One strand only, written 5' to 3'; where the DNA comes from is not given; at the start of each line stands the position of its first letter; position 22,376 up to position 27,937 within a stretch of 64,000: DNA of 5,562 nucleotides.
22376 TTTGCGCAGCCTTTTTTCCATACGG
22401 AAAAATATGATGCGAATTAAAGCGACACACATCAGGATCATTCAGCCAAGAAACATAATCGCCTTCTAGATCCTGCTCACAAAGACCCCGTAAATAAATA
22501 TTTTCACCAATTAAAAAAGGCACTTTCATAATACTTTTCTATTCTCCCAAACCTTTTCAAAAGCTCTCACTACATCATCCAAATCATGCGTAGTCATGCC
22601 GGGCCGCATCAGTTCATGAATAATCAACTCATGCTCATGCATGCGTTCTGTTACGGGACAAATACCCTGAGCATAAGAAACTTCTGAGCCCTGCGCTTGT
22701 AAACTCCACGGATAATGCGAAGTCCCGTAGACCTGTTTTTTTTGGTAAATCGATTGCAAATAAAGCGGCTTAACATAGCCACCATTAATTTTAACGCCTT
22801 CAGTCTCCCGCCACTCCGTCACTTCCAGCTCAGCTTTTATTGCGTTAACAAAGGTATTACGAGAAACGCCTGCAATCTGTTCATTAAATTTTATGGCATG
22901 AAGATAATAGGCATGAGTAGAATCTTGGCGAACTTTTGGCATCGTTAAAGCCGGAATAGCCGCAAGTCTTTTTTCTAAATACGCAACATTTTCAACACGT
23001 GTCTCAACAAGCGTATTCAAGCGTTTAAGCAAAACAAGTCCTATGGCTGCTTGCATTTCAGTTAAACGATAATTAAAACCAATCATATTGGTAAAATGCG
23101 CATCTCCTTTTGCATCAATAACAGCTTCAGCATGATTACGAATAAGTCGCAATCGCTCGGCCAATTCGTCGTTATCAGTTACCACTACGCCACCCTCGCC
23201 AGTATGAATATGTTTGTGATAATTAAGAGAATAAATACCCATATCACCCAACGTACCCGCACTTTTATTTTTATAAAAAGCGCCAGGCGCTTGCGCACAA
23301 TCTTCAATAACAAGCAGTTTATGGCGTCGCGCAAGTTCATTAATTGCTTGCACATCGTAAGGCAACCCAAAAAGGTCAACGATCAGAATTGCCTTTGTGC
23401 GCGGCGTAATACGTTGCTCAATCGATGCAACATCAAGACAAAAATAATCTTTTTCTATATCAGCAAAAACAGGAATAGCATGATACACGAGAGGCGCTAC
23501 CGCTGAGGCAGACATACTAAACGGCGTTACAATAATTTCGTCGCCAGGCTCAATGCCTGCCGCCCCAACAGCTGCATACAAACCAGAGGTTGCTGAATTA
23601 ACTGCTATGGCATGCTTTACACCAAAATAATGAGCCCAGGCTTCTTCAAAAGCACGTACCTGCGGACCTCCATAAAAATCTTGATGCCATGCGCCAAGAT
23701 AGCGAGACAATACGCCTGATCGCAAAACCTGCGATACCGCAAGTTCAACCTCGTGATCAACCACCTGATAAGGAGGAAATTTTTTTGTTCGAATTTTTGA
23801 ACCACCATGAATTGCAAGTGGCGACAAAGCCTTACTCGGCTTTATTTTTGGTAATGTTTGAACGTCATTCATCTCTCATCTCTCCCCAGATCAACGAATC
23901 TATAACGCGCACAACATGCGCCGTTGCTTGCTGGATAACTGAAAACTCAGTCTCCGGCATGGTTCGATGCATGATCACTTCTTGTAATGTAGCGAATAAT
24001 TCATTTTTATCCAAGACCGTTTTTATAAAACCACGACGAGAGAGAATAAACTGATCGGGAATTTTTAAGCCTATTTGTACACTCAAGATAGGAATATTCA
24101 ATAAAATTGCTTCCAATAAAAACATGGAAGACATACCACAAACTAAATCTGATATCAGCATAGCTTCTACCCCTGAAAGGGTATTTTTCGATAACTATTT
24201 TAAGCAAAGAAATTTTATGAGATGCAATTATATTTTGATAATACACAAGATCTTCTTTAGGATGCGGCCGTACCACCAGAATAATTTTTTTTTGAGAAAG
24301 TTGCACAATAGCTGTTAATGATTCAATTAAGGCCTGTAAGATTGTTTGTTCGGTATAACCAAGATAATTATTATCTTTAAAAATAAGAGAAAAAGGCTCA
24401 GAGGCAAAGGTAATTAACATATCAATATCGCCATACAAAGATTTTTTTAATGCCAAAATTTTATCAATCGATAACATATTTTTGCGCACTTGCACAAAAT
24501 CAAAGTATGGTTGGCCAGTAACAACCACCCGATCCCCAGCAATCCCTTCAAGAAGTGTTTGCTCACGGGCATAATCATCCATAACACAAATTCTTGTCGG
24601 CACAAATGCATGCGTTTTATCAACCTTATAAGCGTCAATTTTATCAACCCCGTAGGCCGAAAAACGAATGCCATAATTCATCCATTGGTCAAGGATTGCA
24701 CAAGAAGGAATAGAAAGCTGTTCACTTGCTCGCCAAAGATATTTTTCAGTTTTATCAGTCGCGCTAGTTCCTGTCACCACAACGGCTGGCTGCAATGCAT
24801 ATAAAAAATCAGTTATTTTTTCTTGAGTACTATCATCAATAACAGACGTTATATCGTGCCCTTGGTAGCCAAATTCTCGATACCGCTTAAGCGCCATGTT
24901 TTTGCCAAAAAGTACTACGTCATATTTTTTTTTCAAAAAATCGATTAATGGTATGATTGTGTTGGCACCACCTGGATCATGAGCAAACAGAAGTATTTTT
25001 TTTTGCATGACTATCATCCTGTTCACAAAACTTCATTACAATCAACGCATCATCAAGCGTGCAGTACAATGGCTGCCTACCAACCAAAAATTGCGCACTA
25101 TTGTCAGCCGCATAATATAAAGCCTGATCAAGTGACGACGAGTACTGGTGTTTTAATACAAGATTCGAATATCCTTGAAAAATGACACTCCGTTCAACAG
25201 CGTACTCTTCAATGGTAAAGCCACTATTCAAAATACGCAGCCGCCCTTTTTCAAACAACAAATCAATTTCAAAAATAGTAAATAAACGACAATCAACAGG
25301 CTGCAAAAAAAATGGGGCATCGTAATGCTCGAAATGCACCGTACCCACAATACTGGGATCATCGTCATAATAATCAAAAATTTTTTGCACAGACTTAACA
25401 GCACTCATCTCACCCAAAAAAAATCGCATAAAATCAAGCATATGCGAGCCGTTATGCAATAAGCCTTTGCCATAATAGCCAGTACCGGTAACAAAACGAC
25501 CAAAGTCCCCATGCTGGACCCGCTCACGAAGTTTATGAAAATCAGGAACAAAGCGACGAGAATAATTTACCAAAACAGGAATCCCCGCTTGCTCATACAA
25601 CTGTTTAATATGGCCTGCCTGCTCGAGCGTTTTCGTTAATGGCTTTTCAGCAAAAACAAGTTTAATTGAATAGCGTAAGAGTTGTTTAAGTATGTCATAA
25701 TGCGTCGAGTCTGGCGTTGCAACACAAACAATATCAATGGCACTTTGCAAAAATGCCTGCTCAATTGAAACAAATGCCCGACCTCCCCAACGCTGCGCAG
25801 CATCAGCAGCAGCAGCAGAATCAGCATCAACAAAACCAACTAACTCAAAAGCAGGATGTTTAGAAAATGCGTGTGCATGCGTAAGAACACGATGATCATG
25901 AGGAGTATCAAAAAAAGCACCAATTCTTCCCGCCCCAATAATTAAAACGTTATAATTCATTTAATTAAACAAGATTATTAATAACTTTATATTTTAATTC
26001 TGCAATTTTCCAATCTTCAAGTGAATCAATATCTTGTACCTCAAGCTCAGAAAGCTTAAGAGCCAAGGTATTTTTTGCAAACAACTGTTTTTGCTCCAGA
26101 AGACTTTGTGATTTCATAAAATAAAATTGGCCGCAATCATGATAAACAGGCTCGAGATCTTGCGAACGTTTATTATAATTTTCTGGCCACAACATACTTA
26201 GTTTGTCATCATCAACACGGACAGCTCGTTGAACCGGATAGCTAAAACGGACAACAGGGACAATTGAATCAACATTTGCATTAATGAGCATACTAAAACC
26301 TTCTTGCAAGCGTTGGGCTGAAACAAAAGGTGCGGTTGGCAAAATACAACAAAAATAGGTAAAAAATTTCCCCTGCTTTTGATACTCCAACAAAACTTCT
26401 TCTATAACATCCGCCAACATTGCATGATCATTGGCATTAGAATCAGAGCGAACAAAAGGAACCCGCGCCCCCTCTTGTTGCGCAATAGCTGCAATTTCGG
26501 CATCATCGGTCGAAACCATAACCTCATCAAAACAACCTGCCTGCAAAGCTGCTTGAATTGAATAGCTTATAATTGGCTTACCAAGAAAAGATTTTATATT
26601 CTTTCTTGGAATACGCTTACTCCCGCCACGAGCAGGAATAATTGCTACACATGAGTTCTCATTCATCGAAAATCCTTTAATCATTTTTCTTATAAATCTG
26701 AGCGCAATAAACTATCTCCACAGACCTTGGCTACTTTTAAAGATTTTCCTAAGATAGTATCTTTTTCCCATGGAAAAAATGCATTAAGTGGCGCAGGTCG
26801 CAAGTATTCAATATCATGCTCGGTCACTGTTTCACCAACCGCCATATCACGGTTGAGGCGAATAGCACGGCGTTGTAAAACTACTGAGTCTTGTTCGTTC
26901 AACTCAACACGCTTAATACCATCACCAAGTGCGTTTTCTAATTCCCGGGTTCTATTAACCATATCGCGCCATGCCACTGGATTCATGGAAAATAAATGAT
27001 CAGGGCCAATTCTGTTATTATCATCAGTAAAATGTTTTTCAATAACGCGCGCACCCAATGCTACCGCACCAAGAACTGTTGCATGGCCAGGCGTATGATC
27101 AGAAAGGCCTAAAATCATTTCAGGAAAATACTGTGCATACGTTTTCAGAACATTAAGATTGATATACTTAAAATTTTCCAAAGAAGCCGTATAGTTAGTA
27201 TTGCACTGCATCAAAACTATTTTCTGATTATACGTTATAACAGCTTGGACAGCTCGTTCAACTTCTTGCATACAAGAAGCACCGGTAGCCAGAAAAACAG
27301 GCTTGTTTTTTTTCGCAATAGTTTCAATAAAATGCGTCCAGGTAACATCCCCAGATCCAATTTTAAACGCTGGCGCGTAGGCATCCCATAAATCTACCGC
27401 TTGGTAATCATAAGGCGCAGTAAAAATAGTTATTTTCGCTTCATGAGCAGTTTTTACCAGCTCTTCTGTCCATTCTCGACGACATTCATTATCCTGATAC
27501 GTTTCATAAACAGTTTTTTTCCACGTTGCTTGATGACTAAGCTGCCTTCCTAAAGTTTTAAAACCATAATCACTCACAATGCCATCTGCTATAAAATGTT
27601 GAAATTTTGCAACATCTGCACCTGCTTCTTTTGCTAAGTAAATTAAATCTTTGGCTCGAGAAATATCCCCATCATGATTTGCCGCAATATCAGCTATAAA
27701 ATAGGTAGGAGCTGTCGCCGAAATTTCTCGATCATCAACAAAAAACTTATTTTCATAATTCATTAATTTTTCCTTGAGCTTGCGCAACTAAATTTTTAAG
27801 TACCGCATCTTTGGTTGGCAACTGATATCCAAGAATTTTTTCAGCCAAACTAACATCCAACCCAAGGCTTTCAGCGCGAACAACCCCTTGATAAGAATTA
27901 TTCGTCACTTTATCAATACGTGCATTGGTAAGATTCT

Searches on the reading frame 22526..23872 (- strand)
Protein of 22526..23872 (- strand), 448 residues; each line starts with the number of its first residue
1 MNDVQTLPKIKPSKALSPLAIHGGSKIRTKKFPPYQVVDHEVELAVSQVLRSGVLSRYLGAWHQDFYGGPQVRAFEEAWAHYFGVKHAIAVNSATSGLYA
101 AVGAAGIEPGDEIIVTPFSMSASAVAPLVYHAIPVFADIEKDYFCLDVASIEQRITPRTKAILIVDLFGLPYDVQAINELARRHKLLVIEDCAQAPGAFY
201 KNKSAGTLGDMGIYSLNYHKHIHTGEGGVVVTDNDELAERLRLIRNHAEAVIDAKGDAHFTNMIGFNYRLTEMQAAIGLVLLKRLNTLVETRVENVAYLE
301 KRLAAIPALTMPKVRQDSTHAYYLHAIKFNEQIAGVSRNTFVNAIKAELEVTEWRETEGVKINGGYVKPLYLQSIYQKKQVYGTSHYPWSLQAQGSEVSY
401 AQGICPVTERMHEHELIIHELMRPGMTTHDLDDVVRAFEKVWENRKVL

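Call 80: search_protein_families(library=pfam, proteins=[window:22526-23872:-], max_evalue=0.00001)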
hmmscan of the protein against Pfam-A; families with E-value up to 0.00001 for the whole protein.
window:22526-23872:- (448 aa): 2 families
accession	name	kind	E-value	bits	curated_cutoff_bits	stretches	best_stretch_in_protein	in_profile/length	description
PF01041.23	DegT_DnrJ_EryC1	-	4.7e-90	302.8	19.8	1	66-388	20-329/360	DegT/DnrJ/EryC1/StrS aminotransferase family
PF01053.26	Cys_Met_Meta_PP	-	9.7e-06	24.8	27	0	68-255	50-236/381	Cys/Met metabolism PLP-dependent enzyme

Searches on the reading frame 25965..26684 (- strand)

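Call 80: search_protein_families(library=pfam, proteins=[window:25965-26684:-], max_evalue=0.00001)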
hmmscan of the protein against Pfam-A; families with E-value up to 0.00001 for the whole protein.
window:25965-26684:- (239 aa): 1 family
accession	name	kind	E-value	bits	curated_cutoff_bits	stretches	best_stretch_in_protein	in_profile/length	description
PF02348.25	CTP_transf_3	-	1.4e-27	97.4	22.6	1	13-146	1-121/217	Cytidylyltransferase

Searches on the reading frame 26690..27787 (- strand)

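Call 80: search_protein_families(library=pfam, proteins=[window:26690-27787:-], max_evalue=0.00001)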
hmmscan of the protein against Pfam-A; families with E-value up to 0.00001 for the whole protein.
window:26690-27787:- (365 aa): 1 family
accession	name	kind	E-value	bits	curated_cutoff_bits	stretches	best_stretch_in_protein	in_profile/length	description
PF03102.20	NeuB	-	1.2e-68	231.6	22.1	1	48-292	1-241/241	NeuB family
